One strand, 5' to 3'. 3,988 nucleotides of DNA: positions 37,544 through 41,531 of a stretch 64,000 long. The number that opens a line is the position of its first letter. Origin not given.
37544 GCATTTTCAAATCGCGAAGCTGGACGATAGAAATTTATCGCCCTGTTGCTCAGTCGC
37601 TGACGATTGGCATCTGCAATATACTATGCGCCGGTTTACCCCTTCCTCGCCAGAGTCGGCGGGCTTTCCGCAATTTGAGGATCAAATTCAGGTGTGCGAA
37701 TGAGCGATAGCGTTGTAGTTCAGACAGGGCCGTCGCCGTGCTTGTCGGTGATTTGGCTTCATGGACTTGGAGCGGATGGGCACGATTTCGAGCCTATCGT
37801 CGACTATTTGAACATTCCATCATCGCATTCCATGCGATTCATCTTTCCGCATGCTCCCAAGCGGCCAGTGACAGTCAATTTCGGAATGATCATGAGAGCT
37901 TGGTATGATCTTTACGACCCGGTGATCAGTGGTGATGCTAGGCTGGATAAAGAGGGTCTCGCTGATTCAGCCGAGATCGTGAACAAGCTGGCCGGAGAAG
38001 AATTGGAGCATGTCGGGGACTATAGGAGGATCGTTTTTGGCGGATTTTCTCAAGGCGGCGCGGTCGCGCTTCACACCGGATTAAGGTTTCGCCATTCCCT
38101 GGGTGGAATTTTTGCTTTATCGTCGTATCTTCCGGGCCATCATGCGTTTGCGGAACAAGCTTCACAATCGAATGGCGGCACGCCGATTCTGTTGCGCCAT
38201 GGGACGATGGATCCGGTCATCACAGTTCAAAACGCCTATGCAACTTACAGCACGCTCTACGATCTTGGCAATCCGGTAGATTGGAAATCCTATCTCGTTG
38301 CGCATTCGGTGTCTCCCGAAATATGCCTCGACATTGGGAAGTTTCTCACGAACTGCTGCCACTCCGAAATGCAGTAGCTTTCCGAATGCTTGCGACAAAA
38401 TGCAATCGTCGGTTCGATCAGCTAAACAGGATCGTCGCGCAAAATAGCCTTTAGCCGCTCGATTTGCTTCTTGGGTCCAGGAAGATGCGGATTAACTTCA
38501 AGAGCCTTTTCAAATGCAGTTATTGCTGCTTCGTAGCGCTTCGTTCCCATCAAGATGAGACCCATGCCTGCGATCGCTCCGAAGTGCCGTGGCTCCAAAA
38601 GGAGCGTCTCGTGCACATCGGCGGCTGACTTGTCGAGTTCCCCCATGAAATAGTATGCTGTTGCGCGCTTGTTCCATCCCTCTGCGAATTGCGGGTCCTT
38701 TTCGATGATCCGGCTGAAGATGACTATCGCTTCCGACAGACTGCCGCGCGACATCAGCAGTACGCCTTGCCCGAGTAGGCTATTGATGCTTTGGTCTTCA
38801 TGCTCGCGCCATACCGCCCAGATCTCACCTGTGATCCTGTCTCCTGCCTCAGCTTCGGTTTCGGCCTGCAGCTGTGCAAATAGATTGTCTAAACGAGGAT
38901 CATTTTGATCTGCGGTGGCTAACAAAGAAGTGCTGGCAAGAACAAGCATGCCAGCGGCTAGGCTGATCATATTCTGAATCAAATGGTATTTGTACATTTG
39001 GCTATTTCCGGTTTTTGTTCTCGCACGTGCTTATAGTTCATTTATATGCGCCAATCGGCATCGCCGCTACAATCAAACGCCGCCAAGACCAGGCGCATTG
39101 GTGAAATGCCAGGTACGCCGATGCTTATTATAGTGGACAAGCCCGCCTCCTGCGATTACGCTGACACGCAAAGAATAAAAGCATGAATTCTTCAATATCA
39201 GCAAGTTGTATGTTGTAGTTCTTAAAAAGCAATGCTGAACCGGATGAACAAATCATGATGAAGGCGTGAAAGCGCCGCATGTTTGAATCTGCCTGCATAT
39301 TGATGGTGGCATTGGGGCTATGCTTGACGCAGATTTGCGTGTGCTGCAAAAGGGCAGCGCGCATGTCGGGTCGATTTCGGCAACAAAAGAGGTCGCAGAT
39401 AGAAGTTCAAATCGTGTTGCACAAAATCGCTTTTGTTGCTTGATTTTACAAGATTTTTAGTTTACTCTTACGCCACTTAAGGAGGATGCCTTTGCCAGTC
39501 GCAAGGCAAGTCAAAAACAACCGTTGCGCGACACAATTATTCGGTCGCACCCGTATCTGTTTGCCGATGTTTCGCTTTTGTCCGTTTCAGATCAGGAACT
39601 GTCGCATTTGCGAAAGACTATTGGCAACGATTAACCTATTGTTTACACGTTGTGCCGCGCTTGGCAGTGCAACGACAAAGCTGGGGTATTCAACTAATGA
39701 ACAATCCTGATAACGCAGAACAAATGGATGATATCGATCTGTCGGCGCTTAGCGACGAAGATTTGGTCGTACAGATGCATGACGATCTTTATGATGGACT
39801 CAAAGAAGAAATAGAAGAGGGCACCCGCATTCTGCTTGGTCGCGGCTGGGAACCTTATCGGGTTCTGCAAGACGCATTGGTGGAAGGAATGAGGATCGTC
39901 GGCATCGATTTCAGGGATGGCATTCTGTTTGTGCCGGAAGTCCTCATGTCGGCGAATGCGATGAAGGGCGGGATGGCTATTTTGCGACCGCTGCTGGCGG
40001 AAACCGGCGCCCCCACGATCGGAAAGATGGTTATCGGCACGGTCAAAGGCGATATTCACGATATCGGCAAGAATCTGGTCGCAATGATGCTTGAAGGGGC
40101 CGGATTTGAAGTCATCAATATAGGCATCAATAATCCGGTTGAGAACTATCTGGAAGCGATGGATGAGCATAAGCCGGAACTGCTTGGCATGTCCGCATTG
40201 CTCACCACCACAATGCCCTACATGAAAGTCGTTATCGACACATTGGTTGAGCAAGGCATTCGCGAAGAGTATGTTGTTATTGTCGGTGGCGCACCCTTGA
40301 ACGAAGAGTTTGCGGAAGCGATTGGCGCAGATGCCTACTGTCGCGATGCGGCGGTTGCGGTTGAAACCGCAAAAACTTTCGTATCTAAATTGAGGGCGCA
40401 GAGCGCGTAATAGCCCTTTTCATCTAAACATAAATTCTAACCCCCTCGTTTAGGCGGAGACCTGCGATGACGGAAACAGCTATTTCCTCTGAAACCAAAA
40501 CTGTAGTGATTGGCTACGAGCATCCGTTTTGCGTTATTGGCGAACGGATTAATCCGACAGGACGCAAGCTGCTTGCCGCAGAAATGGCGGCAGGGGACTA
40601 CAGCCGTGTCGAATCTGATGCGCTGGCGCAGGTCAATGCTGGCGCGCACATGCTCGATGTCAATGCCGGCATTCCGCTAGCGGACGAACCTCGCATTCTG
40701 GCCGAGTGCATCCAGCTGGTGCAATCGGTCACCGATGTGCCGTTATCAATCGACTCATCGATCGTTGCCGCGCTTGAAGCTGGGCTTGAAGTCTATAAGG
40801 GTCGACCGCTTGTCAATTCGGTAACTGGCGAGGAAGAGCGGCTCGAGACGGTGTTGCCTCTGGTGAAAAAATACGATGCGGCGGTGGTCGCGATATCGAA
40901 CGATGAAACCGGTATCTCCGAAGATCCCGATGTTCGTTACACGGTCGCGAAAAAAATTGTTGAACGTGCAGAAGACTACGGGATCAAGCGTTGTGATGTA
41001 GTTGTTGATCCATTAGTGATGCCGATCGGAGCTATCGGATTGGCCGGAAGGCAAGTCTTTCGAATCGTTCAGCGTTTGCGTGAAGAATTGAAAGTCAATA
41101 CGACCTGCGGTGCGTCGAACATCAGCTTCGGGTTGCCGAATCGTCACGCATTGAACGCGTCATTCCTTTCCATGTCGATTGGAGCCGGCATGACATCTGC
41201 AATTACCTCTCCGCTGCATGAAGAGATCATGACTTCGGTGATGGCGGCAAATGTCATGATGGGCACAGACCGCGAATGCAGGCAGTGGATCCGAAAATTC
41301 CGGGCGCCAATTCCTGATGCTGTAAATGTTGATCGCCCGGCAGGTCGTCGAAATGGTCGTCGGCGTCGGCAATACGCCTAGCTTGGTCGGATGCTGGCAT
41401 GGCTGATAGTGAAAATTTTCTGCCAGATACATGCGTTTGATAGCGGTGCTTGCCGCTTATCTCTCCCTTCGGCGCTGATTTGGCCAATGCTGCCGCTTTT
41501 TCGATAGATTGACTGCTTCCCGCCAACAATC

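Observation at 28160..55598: Six C/G homopolymers of 9-12 nt within 27.5 kb, all at gene starts or mobile-element termini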

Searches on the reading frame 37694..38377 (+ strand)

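Call 58: search_protein_families(library=pfam, proteins=[window:37694-38377:+], max_evalue=0.001)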
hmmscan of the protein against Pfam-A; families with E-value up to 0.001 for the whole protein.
window:37694-38377:+ (227 aa): 2 families
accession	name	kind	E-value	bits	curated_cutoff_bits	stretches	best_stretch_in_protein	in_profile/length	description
PF02230.22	Abhydrolase_2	-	1e-45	156.7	23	1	8-221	6-216/217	Phospholipase/Carboxylesterase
PF00561.26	Abhydrolase_1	-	6.1e-05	23.2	25.8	0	88-150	51-107/245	alpha/beta hydrolase fold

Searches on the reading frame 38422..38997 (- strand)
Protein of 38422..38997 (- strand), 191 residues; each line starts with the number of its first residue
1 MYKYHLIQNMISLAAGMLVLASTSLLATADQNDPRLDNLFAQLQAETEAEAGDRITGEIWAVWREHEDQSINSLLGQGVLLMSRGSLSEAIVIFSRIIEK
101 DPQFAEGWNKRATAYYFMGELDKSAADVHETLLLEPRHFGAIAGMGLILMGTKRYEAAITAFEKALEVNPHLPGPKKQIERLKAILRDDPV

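Call 58: search_protein_families(library=pfam, proteins=[window:38422-38997:-], max_evalue=0.001)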
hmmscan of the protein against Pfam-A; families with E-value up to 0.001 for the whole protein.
window:38422-38997:- (191 aa): 12 families
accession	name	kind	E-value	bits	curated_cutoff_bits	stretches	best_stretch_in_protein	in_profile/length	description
PF00515.34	TPR_1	-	1e-15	57.2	27.8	1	144-171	6-33/34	Tetratricopeptide repeat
PF07719.23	TPR_2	-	2e-14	52.9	27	1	144-171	6-33/34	Tetratricopeptide repeat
PF13414.12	TPR_11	-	9.7e-10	38.4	26.8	1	80-119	3-42/42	TPR repeat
PF13181.12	TPR_8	-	5.1e-09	36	25.7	1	145-170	7-32/34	Tetratricopeptide repeat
PF14559.12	TPR_19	-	5.9e-08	33.4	25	0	81-124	1-44/68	Tetratricopeptide repeat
PF13428.12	TPR_14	-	7.4e-08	32.8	23.5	0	78-113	8-43/44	Tetratricopeptide repeat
PF13432.12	TPR_16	-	1.2e-07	32.5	32.7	1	110-167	2-59/65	Tetratricopeptide repeat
PF13371.12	TPR_9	-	1.8e-06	28.3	35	0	131-184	21-70/73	Tetratricopeptide repeat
PF13431.12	TPR_17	-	2.1e-06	28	24.4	0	94-123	2-31/34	Tetratricopeptide repeat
PF13424.12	TPR_12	-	2.1e-05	25.1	30.1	0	144-175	8-39/77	Tetratricopeptide repeat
PF13174.12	TPR_6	-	2.3e-05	25.1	26.3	0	73-103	2-32/33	Tetratricopeptide repeat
PF24575.1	TPR_Slam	-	0.00053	20.8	35.2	0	73-106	49-82/104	Surface lipoprotein assembly modifier, N-terminal TPR repeats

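Call 59: find_encoding_contigs(protein=window:38422-38997:-, flank=10000, max_places=6)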
Protein window:38422-38997:- (191 aa): no gene with exactly this product is on record in the collection.

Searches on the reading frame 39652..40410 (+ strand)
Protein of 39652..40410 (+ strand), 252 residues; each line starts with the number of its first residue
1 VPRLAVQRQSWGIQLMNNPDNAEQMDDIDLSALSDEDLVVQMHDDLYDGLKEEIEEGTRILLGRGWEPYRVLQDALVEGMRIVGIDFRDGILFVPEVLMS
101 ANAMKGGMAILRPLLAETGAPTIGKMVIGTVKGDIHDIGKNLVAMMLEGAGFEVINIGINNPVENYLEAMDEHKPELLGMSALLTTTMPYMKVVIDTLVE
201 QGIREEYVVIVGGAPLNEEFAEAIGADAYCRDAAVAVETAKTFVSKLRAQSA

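Call 58: search_protein_families(library=pfam, proteins=[window:39652-40410:+], max_evalue=0.001)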
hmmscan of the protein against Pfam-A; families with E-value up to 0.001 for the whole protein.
window:39652-40410:+ (252 aa): 2 families
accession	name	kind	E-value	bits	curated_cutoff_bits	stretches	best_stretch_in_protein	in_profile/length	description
PF02310.24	B12-binding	-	1.8e-26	92.8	32.1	1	125-234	2-114/121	B12 binding domain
PF02607.22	B12-binding_2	-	1.1e-15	57.9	23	1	41-111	4-73/74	B12 binding domain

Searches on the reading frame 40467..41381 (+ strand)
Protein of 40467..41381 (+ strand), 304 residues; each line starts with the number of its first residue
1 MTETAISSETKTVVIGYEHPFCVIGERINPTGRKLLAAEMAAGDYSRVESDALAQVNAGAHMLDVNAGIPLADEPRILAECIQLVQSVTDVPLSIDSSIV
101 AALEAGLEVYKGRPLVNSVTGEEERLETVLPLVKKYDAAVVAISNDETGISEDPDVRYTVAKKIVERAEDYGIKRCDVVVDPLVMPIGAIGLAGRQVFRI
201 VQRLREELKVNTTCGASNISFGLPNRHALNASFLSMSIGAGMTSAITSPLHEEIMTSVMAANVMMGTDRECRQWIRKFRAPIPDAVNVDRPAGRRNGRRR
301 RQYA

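Call 58: search_protein_families(library=pfam, proteins=[window:40467-41381:+], max_evalue=0.001)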
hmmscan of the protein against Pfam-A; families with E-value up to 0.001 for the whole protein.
window:40467-41381:+ (304 aa): 3 families
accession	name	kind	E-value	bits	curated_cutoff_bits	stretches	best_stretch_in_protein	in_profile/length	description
PF00809.28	Pterin_bind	-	3.5e-27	96.1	25.5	1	25-247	1-243/244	Pterin binding enzyme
PF03599.22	CdhD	-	3.8e-07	29.6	24.8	1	56-189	62-183/387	CO dehydrogenase/acetyl-CoA synthase delta subunit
PF02007.24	MtrH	-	0.00057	19.5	22.8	1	75-203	76-213/299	Tetrahydromethanopterin S-methyltransferase MtrH subunit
